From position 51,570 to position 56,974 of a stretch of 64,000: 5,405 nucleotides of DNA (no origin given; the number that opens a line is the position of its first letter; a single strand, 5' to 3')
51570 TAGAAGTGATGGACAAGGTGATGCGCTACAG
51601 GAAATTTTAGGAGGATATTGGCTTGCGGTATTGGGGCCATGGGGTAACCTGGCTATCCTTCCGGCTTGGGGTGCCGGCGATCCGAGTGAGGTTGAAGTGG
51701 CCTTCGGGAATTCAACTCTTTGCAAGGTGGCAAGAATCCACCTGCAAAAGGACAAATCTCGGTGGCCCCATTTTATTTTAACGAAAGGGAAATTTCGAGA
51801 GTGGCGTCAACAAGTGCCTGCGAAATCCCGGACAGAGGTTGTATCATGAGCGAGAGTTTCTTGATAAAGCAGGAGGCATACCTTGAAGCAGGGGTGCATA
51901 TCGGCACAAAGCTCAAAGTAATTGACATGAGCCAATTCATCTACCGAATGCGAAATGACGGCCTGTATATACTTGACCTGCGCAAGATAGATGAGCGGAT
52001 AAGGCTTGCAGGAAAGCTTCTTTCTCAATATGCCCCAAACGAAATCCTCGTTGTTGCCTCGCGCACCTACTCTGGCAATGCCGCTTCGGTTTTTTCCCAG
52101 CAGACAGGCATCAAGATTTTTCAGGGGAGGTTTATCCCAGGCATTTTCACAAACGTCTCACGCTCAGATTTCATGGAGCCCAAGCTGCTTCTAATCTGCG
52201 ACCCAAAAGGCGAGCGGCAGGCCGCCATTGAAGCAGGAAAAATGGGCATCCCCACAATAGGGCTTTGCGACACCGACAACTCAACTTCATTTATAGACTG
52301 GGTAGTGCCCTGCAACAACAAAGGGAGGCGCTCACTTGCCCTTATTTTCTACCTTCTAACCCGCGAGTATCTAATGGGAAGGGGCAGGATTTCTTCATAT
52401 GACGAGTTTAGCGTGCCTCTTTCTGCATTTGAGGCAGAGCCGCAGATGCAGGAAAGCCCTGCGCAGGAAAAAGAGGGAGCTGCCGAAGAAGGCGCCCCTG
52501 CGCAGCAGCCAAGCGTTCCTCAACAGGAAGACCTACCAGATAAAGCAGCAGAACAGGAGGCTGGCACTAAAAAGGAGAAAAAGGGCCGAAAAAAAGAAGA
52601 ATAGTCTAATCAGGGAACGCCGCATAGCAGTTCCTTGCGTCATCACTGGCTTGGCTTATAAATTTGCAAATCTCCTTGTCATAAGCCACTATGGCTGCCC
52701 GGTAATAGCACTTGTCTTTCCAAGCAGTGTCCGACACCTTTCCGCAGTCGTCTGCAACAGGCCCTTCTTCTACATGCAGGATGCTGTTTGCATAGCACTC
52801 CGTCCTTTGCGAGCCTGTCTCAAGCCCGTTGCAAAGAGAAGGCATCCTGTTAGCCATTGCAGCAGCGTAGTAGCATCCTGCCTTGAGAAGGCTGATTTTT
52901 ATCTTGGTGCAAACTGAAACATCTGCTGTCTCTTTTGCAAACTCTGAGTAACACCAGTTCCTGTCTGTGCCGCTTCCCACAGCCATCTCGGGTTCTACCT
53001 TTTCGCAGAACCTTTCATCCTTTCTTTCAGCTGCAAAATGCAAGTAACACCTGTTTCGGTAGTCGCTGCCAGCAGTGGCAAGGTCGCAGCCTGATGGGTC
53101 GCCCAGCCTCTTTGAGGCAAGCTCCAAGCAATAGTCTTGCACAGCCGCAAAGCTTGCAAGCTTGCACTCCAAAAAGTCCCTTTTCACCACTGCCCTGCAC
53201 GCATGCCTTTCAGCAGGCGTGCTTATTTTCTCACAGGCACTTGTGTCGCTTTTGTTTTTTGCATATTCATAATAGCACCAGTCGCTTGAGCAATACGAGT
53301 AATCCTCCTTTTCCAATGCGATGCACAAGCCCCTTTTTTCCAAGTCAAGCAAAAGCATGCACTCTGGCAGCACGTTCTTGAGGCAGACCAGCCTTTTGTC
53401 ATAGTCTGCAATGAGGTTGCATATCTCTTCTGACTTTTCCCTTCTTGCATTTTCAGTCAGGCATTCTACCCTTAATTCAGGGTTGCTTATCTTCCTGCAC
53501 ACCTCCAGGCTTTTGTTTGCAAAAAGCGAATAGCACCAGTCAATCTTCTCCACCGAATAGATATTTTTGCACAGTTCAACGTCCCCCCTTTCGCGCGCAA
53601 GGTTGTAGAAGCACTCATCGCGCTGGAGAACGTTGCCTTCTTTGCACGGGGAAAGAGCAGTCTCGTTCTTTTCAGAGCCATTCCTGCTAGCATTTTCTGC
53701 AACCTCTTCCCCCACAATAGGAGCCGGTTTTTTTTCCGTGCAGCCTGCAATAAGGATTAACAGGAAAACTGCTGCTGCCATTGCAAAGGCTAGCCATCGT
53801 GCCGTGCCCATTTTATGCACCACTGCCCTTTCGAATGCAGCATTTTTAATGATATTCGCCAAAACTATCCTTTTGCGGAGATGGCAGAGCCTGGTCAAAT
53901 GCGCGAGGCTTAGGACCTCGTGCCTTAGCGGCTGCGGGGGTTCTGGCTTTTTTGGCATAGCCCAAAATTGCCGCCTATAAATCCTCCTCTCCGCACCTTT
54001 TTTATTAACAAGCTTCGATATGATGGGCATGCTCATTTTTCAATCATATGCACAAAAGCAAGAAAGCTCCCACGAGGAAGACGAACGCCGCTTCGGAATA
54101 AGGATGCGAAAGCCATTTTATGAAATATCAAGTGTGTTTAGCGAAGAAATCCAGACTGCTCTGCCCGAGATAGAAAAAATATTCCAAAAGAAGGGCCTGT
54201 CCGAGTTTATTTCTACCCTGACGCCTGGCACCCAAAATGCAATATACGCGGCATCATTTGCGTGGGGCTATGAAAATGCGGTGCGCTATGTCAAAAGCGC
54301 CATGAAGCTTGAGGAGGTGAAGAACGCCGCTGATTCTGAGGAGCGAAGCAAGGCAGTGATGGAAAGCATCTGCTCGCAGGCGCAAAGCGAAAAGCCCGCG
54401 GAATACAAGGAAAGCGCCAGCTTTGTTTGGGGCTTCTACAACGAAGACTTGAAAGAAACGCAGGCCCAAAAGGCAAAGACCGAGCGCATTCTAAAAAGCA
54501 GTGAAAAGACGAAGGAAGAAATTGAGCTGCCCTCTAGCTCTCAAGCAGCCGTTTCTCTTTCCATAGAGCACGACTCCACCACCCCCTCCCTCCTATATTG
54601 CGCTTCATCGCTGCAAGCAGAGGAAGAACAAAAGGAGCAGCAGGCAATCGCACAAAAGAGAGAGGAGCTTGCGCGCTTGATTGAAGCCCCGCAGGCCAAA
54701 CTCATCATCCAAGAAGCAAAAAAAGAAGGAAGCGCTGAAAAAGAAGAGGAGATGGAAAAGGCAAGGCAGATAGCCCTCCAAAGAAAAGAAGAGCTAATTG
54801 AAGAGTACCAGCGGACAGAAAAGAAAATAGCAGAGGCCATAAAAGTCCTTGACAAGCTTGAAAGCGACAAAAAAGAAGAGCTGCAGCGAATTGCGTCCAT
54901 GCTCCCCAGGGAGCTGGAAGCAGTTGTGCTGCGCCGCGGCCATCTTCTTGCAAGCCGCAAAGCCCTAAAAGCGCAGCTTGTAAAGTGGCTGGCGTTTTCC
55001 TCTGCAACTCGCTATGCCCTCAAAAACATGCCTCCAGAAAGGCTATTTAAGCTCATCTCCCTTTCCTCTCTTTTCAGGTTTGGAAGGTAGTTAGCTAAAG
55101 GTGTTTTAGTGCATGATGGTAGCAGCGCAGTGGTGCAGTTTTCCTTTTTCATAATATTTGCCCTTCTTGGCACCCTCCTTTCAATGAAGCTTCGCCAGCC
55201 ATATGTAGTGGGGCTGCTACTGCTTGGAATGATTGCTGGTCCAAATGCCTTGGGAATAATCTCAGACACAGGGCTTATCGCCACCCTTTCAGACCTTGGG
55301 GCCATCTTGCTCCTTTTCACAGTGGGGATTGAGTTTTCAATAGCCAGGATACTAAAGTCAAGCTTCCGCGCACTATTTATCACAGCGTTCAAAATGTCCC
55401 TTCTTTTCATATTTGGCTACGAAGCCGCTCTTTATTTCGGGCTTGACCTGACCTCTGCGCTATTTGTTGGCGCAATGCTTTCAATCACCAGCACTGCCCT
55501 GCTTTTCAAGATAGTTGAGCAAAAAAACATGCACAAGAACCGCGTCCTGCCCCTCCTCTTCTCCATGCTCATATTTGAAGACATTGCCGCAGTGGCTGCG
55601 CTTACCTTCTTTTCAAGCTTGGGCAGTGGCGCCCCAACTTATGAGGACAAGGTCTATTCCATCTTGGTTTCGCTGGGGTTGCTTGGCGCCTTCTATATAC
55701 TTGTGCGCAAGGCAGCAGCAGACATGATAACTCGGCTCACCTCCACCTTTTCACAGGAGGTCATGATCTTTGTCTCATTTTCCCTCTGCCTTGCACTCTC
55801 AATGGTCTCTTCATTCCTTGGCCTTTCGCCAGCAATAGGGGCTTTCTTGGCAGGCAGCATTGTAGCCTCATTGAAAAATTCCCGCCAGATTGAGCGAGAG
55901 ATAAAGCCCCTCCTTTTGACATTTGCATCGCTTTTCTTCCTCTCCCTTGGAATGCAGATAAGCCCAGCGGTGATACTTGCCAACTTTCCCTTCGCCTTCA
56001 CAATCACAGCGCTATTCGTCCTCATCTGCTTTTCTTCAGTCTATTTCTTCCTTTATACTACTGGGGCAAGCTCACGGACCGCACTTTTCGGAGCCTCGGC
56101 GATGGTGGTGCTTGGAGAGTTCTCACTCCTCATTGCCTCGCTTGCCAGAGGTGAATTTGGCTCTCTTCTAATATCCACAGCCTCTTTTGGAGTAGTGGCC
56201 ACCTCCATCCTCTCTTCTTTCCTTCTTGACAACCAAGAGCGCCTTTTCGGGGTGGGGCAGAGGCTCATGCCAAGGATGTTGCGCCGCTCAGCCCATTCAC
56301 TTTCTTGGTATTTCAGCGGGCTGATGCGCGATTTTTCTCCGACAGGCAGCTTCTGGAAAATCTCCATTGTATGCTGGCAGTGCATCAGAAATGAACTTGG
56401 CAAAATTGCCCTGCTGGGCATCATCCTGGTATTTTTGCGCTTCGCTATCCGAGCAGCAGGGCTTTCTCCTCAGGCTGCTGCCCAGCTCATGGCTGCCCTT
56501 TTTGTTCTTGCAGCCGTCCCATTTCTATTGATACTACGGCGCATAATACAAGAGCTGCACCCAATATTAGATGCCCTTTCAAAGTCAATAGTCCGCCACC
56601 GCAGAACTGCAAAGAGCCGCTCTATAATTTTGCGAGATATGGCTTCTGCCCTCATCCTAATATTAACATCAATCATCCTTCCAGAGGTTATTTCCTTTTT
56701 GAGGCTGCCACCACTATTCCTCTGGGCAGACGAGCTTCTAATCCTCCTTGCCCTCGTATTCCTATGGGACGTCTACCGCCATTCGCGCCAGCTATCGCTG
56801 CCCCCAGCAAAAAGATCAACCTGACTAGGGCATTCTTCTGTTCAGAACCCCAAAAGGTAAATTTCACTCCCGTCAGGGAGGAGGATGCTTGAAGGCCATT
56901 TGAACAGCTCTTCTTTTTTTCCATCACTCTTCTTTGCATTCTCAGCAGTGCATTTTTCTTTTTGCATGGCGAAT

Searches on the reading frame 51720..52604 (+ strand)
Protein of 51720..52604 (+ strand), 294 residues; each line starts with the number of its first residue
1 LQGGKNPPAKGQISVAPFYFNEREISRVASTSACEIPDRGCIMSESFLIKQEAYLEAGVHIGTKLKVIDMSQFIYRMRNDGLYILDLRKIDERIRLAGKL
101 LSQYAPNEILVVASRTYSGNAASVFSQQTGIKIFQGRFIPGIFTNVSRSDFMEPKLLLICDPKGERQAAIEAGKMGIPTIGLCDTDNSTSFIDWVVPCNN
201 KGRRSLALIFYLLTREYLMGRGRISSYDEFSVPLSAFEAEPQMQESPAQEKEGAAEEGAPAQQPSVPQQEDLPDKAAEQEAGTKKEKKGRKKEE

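Call 37: search_protein_families(library=pfam, proteins=[window:51720-52604:+], max_evalue=0.001)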
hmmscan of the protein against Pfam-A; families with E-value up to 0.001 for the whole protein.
window:51720-52604:+ (294 aa): 1 family
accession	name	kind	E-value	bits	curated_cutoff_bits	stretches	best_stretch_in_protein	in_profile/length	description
PF00318.25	Ribosomal_S2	-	3.3e-24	85.8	26.1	2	153-215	149-211/216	Ribosomal protein S2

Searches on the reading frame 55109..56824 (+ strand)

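Call 37: search_protein_families(library=pfam, proteins=[window:55109-56824:+], max_evalue=0.001)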
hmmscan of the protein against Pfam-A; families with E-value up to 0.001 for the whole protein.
window:55109-56824:+ (571 aa): 1 family
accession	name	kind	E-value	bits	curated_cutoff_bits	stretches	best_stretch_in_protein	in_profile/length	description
PF00999.27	Na_H_Exchanger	-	1.5e-50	172.6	26.2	1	16-368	2-363/375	Sodium/hydrogen exchanger, transmembrane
